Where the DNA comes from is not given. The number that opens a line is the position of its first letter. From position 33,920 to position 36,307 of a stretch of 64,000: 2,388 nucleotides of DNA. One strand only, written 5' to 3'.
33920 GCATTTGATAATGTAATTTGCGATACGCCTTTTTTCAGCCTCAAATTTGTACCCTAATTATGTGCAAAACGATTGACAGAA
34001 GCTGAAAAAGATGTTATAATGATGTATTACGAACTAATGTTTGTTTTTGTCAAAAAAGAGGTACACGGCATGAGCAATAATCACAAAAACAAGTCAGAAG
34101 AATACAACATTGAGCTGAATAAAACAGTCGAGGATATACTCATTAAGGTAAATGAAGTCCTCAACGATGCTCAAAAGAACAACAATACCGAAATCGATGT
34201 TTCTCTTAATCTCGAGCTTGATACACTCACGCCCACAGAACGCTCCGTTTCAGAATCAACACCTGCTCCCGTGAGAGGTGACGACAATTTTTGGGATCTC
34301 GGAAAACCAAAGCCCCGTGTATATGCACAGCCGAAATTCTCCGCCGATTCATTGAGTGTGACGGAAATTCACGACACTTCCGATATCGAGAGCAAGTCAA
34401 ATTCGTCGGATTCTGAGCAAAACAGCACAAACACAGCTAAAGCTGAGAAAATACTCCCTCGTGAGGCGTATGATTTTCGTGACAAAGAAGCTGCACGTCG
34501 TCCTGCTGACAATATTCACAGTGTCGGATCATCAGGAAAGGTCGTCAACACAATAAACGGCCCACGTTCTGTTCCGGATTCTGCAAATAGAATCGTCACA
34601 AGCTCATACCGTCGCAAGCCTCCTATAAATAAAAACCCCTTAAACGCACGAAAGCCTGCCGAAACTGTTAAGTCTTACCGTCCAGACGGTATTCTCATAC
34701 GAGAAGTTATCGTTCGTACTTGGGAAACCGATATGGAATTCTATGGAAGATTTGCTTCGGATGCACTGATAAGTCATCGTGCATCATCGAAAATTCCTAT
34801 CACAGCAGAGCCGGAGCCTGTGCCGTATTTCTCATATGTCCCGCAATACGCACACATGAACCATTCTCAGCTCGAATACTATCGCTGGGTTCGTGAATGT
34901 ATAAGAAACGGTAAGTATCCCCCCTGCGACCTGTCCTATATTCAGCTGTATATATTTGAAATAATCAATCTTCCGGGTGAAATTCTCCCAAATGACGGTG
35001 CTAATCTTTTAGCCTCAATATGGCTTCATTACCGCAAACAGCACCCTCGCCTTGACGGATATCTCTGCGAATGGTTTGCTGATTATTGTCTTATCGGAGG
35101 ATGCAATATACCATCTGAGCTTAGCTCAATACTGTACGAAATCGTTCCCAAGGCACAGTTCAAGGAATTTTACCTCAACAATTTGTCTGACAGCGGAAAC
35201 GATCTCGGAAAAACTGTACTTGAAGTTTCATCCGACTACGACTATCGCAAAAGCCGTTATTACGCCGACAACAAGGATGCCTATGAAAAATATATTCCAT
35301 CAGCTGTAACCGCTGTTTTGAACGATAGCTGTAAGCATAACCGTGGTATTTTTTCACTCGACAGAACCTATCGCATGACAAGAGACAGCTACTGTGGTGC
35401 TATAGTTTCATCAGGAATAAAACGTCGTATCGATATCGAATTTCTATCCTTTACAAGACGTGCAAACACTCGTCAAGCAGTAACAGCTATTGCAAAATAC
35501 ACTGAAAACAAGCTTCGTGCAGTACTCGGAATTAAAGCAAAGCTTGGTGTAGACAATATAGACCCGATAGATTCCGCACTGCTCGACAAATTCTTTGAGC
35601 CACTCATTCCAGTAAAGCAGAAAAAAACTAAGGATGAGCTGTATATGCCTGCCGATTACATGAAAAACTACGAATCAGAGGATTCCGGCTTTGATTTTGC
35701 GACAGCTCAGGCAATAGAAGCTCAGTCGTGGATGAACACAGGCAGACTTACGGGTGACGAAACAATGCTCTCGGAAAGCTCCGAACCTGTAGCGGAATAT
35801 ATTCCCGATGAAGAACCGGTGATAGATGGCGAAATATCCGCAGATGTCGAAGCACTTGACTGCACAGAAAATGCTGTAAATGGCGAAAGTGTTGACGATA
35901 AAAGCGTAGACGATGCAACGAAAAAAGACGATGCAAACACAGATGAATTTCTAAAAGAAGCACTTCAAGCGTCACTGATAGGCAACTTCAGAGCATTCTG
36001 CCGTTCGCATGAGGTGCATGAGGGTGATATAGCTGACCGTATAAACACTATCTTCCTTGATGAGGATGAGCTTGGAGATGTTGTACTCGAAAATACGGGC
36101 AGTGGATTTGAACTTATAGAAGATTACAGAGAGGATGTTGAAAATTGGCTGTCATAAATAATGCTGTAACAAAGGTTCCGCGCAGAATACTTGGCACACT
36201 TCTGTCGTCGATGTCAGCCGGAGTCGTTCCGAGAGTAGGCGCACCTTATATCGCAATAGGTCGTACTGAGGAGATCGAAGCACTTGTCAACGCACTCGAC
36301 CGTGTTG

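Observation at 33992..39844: TerB-N/TerB-C + DUF2791 ATPase + Lhr-like helicase operon (Shango-type defence triad) under a perfect consensus promoter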

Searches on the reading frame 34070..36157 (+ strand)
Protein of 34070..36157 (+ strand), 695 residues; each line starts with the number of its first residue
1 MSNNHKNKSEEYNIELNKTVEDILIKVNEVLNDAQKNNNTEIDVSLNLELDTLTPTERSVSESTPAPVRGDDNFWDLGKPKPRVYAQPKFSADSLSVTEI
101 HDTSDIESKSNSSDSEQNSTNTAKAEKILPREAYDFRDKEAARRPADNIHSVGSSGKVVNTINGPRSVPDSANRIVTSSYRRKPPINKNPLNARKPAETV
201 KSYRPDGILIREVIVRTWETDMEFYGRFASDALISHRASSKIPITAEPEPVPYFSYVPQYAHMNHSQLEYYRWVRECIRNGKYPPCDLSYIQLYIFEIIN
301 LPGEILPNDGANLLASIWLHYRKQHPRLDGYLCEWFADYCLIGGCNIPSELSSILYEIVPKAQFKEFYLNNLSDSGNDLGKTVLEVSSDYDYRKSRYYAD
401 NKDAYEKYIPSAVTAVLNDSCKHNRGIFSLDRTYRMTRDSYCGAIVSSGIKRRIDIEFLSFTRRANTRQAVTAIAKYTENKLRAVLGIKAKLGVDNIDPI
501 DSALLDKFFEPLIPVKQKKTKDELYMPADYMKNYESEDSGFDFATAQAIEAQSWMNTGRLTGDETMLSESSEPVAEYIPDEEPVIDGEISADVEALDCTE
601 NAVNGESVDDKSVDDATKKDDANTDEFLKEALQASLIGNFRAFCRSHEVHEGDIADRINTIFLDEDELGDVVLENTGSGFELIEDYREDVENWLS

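Call 5: search_protein_families(library=pfam, proteins=[window:34070-36157:+], max_evalue=0.01)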
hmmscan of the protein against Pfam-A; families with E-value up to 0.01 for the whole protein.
window:34070-36157:+ (695 aa): 2 families
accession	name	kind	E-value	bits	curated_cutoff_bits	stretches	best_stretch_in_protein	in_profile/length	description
PF13208.11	TerB_N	-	4e-10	40.2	25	1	249-346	48-138/207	TerB N-terminal domain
PF00224.27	PK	-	0.0041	16.7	30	1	445-500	181-236/328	Pyruvate kinase, barrel domain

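Call 6: search_protein_families(library=padloc, proteins=[window:34070-36157:+], max_evalue=0.01)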
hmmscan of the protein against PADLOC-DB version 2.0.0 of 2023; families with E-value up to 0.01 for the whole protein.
window:34070-36157:+ (695 aa): 1 family
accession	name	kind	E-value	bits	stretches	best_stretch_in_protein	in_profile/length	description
PDLC03958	SngA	-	2.3e-39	134.4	1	232-694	81-527/528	-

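Call 22: search_protein_families(library=ncbifam, proteins=[window:34070-36157:+], max_evalue=0.01)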
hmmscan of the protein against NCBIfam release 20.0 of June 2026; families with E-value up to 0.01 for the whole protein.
window:34070-36157:+ (695 aa): 0 families

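Call 23: search_protein_families(library=pfam, proteins=[window:34070-36157:+], max_evalue=10)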
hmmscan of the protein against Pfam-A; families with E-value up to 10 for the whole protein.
window:34070-36157:+ (695 aa): 3 families
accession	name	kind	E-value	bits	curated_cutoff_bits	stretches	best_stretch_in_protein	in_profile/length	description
PF13208.11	TerB_N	-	4e-10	40.2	25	1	249-346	48-138/207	TerB N-terminal domain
PF00224.27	PK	-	0.0041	16.7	30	1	445-500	181-236/328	Pyruvate kinase, barrel domain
PF17018.10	MICSWaP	-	1.1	9.2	27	1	2-57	9-66/195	Spore wall protein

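Call 24: find_homologous_proteins(query=window:34070-36154:+, max_evalue=0.001)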
Query window:34070-36154:+ (695 aa): 257 proteins with E <= 0.001 among 8000 candidates; the best 120 are listed.
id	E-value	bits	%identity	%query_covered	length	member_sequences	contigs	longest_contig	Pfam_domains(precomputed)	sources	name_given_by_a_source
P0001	0.0e+0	1579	100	100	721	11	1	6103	PF13208.12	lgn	-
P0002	0.0e+0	1049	68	100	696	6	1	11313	PF13208.12,PF15615.12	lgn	-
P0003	3.8e-254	863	57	100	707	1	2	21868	PF13208.12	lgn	-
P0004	3.8e-249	846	58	99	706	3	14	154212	PF13208.12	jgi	-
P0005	4.3e-249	846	56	99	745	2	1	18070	PF13208.12,PF15615.12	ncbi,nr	ncbi:MAG: TerB N-terminal domain-containing protein [Clostridia bacterium]|nr:TerB N-terminal domain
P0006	1.8e-244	831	56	99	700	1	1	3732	PF13208.12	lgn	-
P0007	2.0e-241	821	56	99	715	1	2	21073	PF13208.12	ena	-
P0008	6.2e-238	809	56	100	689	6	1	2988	PF13208.12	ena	-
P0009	1.1e-217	743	50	99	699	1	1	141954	PF13208.12,PF15615.12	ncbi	-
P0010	4.4e-217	741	52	96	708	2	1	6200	PF13208.12,PF15615.12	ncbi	-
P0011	1.3e-209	716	51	100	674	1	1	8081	PF13208.12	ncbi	-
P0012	3.3e-207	708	51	98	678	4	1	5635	PF13208.12,PF15615.12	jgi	-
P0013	2.2e-206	705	51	98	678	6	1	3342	PF13208.12,PF15615.12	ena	-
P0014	2.4e-205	702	52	94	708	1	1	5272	PF13208.12,PF15615.12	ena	-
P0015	3.6e-205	701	52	94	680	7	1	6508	PF13208.12,PF15615.12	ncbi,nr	ncbi:MAG: TerB N-terminal domain-containing protein [Clostridia bacterium]|nr:TerB N-terminal domain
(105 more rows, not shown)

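Call 32: search_solved_structures(query=A1, max_evalue=1)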
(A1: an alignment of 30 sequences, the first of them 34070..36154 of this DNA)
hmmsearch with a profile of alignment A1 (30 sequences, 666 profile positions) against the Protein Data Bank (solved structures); distinct sequences matched with E-value up to 1: 0.

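Call 33: find_encoding_contigs(protein=P0004, flank=10000, max_places=3)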
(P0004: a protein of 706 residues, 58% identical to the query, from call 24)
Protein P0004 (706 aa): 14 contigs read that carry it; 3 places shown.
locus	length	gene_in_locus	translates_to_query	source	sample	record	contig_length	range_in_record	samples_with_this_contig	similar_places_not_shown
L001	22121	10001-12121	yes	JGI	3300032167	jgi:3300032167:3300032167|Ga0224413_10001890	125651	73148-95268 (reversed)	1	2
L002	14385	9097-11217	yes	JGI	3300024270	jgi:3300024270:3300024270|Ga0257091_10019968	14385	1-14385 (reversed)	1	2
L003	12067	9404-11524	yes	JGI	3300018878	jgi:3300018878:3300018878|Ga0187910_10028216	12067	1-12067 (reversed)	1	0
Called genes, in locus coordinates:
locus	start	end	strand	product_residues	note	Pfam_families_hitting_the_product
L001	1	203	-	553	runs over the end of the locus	PF18998:Flg_new_2 (faint)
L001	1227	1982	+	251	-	PF02517:Rce1-like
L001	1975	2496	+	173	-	PF00383:dCMP_cyt_deam_1, PF14437:MafB19-deam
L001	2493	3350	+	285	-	PF00702:Hydrolase (faint), PF05116:S6PP (faint), PF08282:Hydrolase_3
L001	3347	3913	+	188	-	PF04260:DUF436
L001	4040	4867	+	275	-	PF22435:MRM3-like_sub_bind, PF22655:SpoU_sub_bind_like, PF00588:SpoU_methylase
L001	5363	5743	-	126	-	-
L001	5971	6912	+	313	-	PF00198:2-oxoacid_dh (faint)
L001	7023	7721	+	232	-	PF04973:NMN_transporter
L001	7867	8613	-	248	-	-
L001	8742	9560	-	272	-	PF00165:HTH_AraC (weak), PF12833:HTH_18, PF00165:HTH_AraC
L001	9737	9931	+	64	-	-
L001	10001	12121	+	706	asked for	PF13208:TerB_N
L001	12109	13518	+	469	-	PF10923:BrxC_BrxD, PF13191:AAA_16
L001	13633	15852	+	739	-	PF00270:DEAD, PF00271:Helicase_C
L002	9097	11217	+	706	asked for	PF13208:TerB_N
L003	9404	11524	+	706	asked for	PF13208:TerB_N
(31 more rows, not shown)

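Call 34: find_encoding_contigs(protein=P0009, flank=10000, max_places=2)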
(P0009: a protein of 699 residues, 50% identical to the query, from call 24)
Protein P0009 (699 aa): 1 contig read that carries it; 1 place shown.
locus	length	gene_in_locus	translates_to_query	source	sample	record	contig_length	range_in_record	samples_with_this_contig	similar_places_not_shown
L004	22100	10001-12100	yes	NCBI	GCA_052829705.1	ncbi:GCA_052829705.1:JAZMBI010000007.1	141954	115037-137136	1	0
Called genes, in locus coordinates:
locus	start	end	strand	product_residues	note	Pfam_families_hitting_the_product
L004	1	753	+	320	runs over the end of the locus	PF00480:ROK, PF01869:BcrAD_BadFG (faint)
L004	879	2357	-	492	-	-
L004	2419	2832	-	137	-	PF02742:Fe_dep_repr_C (weak)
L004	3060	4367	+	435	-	PF00501:AMP-binding, PF04443:LuxE, PF14535:AMP-binding_C_2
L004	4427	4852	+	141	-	PF01842:ACT (weak), PF13291:ACT_4 (faint), PF19571:ACT_8, PF22629:ACT_AHAS_ss (faint)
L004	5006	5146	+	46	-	-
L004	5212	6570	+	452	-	PF01595:CNNM, PF00571:CBS (weak), PF03471:CorC_HlyC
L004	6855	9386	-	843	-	PF01261:AP_endonuc_2, PF00501:AMP-binding, PF13193:AMP-binding_C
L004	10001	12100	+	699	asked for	PF13208:TerB_N (weak), PF15615:TerB_C (weak)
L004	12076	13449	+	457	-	PF10923:BrxC_BrxD, PF13191:AAA_16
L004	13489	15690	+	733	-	PF00270:DEAD, PF00271:Helicase_C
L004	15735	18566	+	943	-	PF00005:ABC_tran (faint), PF02463:SMC_N (faint), PF03193:RsgA_GTPase (faint), PF13191:AAA_16 (faint), PF13304:AAA_21 (faint), PF13555:AAA_29 (faint), PF17760:UvrA_inter, PF17755:UvrA_DNA-bind, +1 more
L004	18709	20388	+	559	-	-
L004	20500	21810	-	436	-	-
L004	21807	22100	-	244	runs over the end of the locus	PF09148:DUF1934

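Call 36: find_related_loci(query=A1, collection=genome_contigs, flank=10000)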
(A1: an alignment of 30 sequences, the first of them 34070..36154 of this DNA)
Query A1 (695 aa) in genome_contigs; peptide patterns used: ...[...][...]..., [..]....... (x = any residue, [..] = any of these).
178 stretches matched a pattern; 96 encode a relative of the query (tblastn E <= 1e-3); the best 80 are kept; 79 distinct loci.
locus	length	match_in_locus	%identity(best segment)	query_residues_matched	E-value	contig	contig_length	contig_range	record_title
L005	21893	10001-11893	51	45-694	0e+0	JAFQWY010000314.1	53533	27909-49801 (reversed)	MAG: Clostridia bacterium isolate RGIG2226 Goat_Colon.Co__c2348562, whole genome shotgun sequence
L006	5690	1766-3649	51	64-694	0e+0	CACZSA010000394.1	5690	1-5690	MAG: uncultured Ruminococcus sp. isolate RUG12898 genome assembly, contig: RUG12898_asm_394, whole genome shotgun sequen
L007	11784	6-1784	51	90-695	0e+0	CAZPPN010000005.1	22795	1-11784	MAG TPA_asm: uncultured Ruminococcus sp. isolate SRP315200_co1_865 genome assembly, contig: NODE_3853_length_22795_cov_5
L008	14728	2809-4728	48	26-695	0e+0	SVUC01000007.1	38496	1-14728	MAG: Oscillospiraceae bacterium isolate SIG711 NODE_23020_length_38496_cov_1.474341, whole genome shotgun sequence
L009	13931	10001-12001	48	6-694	0e+0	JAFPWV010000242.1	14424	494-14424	MAG: Clostridia bacterium isolate RGIG1547 Goat_Abomasum-5__c824095, whole genome shotgun sequence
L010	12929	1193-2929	49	72-694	0e+0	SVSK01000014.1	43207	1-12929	MAG: Oscillospiraceae bacterium isolate SIG667 NODE_19568_length_43207_cov_7.441272, whole genome shotgun sequence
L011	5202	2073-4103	47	13-694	0e+0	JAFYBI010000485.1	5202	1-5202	MAG: Clostridia bacterium isolate RGIG6935 Sheep_Rumen.Co__c4369211, whole genome shotgun sequence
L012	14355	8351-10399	48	20-694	0e+0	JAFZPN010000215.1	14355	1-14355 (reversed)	MAG: Clostridia bacterium isolate RGIG7980 Water_buffalos_Rumen-1__c1171240, whole genome shotgun sequence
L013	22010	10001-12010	48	70-694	0e+0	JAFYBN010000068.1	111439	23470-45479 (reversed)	MAG: Clostridia bacterium isolate RGIG6940 Sheep_Rumen.Co__c2425713, whole genome shotgun sequence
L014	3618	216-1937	50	72-694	0e+0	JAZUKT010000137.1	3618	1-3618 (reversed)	MAG: Eubacteriales bacterium isolate T1900045248_TH20190018.MAGScoT_cleanbin_000045 SGB_5697_k141_1892204, whole genome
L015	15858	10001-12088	45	44-693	0e+0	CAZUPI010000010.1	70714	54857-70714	MAG TPA_asm: uncultured Ruminococcus sp. isolate SRP222994_co1_84 genome assembly, contig: NODE_525_length_70714_cov_6.1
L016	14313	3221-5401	43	1-694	0e+0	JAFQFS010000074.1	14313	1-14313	MAG: Clostridia bacterium isolate RGIG1778 Goat_Cecum-4__c446151, whole genome shotgun sequence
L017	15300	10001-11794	49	72-694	0e+0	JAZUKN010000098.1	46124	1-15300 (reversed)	MAG: Eubacteriales bacterium isolate T1900045249_TH20190019.MAGScoT_cleanbin_000010 SGB_5724_k141_4910326, whole genome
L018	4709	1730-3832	45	36-694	0e+0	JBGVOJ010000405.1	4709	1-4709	MAG: Eubacteriales bacterium isolate fecal_MAG_213 fecal_MAG_213_contig_0405, whole genome shotgun sequence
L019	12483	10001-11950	46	25-695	0e+0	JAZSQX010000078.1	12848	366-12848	MAG: Eubacteriales bacterium isolate T1900044540_TS20190006.MAGScoT_cleanbin_000055 SGB_61_k141_1246978, whole genome sh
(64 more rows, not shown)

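Call 43: predict_structure(alignment_id=A1)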
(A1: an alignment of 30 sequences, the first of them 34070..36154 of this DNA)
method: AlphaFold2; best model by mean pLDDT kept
length: 695 residues; sequences in the alignment: 30
mean_pLDDT: 72.5   pTM: 0.50
mean pLDDT of the five models: 72.5, 71.0, 70.9, 69.3, 64.4
residues with pLDDT >= 90: 276; 70-90: 147; 50-70: 88; < 50: 184
segments of 3 or more residues with pLDDT < 50: 1-7, 39-73, 78-82, 95-131, 133-155, 169-190, 573-619
pLDDT, mean of each block of 10 residues (from residue 1): 47 79 84 65 44 38 40 48 53 49 36 33 41 42 35 47 55 40 41 74 91 89 81 94 91 91 94 96 95 96 94 96 94 94 91 90 91 70 91 92 94 92 85 90 86 93 84 95 91 88 94 67 53 53 74 80 63 45 40 32 32 39 81 94 93 92 73 89 91 88
secondary structure, 60 per line:
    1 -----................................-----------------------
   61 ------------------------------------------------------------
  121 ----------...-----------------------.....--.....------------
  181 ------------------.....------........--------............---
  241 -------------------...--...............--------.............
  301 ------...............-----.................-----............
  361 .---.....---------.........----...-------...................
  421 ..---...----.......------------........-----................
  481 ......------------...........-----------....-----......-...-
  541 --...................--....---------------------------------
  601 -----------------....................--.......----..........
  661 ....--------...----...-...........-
elements in order (helices of 4 or more, strands of 3 or more residues): H6-37 E157-161 E164-168 E199-203 E210-217 H226-237 H265-279 H288-300 H307-321 H327-343 H349-361 H365-369 H379-387 H402-422 E433-439 E452-459 H465-486 H499-509 H521-524 H530-535 H543-561 H564-567 H618-637 H640-646 H651-664 E673-675 E680-682 H684-694

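Call 62: find_encoding_contigs(protein=P0001, flank=10000, max_places=4)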
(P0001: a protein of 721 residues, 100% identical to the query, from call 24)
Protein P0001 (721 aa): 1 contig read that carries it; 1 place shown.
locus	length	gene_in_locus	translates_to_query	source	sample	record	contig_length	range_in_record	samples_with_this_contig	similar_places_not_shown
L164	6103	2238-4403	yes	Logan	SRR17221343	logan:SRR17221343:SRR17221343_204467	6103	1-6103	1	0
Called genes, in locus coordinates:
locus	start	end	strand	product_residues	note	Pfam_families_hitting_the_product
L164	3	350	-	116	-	?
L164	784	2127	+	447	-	PF01595:CNNM, PF00571:CBS (weak), PF03471:CorC_HlyC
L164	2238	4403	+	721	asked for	PF13208:TerB_N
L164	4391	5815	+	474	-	PF10923:BrxC_BrxD, PF13191:AAA_16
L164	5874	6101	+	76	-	?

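Call 68: search_protein_families(library=pfam, alignment_id=A1, max_evalue=0.01)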
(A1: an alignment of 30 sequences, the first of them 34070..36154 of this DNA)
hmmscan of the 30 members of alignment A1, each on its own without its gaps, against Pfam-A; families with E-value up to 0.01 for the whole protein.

A. member 1, window:34070-36154:+ (695 aa): 2 families
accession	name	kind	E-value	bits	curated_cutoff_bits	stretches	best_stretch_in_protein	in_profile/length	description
PF13208.11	TerB_N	-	4e-10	40.2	25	1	249-346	48-138/207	TerB N-terminal domain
PF00224.27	PK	-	0.0041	16.7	30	1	445-500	181-236/328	Pyruvate kinase, barrel domain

B. families by the number of members that match (of 30 scanned): 4 families
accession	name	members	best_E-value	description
PF13208.11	TerB_N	30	1.5e-16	TerB N-terminal domain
PF15615.11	TerB_C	27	3.5e-09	TerB-C domain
PF00224.27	PK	1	0.0041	Pyruvate kinase, barrel domain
PF12732.12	YtxH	1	0.0053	YtxH-like protein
